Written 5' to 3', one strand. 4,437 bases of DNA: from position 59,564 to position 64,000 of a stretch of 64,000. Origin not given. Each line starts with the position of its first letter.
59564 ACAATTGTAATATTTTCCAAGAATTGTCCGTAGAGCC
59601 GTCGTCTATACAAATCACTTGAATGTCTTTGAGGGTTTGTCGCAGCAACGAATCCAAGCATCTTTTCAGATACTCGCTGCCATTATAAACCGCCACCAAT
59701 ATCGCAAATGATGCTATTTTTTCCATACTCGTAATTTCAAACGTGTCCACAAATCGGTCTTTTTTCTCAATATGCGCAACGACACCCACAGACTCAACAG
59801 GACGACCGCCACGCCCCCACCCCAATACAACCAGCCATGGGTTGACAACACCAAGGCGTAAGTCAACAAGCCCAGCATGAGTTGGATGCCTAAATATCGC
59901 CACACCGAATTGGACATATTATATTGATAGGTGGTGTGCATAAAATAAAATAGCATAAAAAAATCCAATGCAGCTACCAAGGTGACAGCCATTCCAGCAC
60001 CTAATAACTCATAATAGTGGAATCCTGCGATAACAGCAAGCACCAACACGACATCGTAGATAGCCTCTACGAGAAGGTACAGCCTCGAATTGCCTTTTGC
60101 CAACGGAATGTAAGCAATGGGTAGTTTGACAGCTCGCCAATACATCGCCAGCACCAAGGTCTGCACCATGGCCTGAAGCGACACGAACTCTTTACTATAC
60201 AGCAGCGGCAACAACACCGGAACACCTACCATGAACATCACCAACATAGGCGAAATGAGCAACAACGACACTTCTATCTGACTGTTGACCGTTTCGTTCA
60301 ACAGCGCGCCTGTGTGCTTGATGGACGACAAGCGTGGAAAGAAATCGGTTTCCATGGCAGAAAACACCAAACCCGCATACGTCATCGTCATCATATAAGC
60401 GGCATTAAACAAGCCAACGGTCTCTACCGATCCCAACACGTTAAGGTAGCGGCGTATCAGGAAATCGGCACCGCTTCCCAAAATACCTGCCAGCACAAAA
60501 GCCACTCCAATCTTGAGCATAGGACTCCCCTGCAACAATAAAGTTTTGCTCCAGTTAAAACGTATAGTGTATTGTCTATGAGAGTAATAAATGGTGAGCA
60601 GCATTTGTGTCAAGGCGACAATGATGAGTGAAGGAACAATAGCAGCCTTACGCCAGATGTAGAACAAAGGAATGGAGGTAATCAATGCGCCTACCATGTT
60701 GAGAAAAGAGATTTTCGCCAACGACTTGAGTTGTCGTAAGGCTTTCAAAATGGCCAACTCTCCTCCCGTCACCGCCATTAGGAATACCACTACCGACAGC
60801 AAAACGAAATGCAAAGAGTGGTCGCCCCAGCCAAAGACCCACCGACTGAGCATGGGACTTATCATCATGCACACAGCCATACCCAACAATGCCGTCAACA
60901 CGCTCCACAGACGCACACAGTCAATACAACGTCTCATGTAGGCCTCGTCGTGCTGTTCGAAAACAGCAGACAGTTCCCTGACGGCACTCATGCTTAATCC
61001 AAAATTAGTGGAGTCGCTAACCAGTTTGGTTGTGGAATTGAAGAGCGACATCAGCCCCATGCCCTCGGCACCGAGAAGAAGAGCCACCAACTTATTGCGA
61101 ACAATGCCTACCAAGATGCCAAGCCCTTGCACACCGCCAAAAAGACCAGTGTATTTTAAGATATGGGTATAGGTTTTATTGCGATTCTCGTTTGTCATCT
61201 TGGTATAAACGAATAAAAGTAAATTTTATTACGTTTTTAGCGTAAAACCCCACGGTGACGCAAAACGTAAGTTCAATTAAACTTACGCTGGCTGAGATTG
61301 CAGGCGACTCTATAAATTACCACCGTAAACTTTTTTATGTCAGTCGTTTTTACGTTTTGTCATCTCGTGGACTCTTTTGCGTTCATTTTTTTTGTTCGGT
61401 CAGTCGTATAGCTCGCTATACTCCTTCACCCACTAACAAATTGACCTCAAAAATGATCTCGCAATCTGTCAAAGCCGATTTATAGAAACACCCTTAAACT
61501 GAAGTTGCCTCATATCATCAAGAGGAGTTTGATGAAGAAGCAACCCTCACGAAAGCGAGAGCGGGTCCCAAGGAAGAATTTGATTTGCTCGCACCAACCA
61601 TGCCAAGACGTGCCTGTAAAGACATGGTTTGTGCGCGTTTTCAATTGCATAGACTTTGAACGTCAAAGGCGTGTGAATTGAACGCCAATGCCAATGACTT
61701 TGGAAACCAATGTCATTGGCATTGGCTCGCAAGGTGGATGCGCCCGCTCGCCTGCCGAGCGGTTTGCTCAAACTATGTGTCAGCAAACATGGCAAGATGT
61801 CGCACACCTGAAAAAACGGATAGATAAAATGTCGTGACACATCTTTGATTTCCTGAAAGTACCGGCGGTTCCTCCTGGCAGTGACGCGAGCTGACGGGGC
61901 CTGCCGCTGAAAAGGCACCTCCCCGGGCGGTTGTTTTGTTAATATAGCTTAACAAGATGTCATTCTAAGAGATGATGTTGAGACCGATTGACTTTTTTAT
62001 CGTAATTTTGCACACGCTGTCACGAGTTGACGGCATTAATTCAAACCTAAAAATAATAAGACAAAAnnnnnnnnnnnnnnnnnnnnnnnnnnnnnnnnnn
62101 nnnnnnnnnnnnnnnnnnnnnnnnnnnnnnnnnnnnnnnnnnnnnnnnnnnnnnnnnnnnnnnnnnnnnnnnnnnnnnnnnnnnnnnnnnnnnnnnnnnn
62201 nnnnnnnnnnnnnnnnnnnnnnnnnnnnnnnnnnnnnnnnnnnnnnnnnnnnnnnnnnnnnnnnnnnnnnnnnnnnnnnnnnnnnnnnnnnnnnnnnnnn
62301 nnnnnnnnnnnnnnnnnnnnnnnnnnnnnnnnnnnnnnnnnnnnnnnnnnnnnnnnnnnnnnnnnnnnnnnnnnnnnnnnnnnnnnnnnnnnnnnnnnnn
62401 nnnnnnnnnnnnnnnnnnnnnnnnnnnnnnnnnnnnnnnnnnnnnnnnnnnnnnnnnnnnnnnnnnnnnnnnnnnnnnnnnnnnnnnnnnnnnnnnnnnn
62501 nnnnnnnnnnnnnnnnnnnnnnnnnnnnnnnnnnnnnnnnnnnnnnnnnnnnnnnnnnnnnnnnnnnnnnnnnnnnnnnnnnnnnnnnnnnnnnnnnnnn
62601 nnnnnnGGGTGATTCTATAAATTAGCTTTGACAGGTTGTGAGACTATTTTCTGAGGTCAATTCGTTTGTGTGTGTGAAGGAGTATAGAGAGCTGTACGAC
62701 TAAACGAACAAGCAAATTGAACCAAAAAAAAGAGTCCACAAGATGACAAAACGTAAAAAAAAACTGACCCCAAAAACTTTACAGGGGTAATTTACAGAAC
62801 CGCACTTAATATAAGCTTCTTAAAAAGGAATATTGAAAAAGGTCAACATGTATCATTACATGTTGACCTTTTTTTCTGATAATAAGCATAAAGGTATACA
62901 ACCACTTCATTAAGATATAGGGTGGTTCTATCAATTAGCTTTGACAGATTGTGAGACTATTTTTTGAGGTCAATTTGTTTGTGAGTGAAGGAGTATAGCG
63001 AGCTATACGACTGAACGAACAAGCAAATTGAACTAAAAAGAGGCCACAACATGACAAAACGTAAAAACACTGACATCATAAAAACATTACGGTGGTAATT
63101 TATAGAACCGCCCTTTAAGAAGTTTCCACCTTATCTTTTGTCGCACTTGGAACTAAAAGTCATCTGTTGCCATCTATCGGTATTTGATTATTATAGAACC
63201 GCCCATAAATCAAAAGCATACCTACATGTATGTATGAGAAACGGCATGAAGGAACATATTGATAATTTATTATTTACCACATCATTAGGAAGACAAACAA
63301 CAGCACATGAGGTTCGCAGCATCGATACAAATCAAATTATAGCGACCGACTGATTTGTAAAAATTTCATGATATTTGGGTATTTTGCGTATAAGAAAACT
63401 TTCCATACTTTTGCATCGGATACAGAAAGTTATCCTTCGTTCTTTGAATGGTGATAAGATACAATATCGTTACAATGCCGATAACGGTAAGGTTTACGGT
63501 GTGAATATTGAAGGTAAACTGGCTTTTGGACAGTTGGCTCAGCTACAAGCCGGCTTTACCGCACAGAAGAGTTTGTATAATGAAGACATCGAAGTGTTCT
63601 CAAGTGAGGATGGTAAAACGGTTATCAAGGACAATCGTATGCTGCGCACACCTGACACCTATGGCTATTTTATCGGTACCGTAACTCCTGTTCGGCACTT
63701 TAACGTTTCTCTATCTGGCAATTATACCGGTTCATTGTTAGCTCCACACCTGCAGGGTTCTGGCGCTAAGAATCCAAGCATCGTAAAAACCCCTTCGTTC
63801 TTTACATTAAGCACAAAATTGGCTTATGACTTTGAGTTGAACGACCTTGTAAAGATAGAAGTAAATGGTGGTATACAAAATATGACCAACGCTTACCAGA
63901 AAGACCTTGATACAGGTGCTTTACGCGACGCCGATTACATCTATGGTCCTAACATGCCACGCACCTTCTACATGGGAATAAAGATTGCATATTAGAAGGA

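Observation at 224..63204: Very dense MITE family across the window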

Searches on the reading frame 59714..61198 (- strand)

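Call 24: search_protein_families(library=pfam, proteins=[window:59714-61198:-])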
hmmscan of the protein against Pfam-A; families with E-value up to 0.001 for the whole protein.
window:59714-61198:- (494 aa): 2 families
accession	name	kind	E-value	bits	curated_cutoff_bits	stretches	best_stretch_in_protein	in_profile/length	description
PF13440.11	Polysacc_synt_3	-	1.9e-12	47.5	23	1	38-339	2-289/293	Polysaccharide biosynthesis protein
PF01943.22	Polysacc_synt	-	2.5e-09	37.4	28.2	1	18-293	6-273/274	Polysaccharide biosynthesis protein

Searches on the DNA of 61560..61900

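Call 75: search_rna_families(source=window, start=61560, end=61900, threshold=evalue, max_evalue=10)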
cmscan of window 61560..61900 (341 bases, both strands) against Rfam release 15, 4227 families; matches with E-value up to 10: 7.
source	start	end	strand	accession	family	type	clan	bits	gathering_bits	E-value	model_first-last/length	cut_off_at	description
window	61676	61734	+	RF04068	mir-3927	Gene; miRNA;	-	24.8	90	0.026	1-85/85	no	mir-3927 microRNA precursor family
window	61682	61727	+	RF04095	MIR9746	Gene; miRNA;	-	20.3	79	0.17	1-110/110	no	MIR9746 microRNA precursor family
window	61688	61722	-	RF03665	MIR4359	Gene; miRNA;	-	20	75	0.31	1-67/67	no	MIR4359 microRNA precursor family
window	61684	61726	+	RF01943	mir-999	Gene; miRNA;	-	17.2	58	0.43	1-84/84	no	mir-999 microRNA precursor family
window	61614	61677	+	RF03133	S4-Fusobacteriales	Cis-reg; leader;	CL00119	16.9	48.8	2.4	1-60/60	no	S4-Fusobacteriales ribosomal protein leader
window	61676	61790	+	RF02902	AaHKsRNA22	Gene; sRNA;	-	13.7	39.8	3.7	1-101/101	no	Aggregatibacter sRNA 22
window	61807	61864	+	RF01985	ZEB2_AS1_2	Gene; lncRNA;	-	12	70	2.3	1-61/61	no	ZEB2 antisense RNA 1 conserved region 2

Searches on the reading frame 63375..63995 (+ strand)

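Call 24: search_protein_families(library=pfam, proteins=[window:63375-63995:+])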
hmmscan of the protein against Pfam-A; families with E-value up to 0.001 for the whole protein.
window:63375-63995:+ (206 aa): 1 family
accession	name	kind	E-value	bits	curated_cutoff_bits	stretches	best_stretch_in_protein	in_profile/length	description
PF00593.30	TonB_dep_Rec_b-barrel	-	7.9e-07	29.7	27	1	19-169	300-435/436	TonB dependent receptor-like, beta-barrel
